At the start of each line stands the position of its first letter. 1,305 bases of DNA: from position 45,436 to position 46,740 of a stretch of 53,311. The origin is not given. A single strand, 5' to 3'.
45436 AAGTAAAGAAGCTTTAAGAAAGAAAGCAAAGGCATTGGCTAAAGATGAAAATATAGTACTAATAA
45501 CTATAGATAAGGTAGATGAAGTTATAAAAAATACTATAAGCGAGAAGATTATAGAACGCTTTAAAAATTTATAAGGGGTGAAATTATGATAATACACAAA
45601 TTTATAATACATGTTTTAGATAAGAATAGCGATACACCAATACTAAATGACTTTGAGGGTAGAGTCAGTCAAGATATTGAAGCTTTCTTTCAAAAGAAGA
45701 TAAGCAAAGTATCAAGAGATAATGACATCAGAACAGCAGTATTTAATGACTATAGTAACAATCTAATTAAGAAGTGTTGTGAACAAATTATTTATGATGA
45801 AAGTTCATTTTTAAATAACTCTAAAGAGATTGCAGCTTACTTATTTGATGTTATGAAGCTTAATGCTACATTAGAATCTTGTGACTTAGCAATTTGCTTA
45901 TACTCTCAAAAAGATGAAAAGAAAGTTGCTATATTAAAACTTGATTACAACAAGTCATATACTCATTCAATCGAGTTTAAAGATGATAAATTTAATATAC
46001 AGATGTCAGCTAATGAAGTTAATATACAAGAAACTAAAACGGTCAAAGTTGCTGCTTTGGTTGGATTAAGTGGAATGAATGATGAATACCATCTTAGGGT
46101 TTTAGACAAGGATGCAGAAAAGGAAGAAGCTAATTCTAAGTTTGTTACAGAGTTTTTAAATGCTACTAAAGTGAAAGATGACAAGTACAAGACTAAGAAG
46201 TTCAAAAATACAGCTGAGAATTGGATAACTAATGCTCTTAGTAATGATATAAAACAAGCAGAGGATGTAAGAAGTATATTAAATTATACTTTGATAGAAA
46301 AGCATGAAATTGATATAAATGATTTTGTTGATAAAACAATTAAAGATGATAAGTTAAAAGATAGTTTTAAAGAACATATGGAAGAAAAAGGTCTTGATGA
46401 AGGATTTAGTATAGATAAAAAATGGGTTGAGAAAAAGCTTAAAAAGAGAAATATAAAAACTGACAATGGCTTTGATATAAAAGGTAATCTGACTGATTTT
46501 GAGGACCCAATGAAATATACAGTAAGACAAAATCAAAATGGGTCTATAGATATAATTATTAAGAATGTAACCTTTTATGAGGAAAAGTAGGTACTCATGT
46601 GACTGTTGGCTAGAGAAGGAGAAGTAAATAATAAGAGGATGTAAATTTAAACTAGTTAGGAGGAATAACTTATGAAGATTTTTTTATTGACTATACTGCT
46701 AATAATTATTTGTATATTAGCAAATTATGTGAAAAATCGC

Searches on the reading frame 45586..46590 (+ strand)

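Call 14: search_protein_families(library=pfam, proteins=[window:45586-46590:+], max_evalue=0.01)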
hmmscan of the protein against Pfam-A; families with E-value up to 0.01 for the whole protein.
window:45586-46590:+ (334 aa): 1 family
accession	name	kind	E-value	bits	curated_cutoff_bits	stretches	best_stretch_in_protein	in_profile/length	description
PF04245.18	NA37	-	8.2e-64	216.5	24.6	1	7-330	1-322/325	37-kD nucleoid-associated bacterial protein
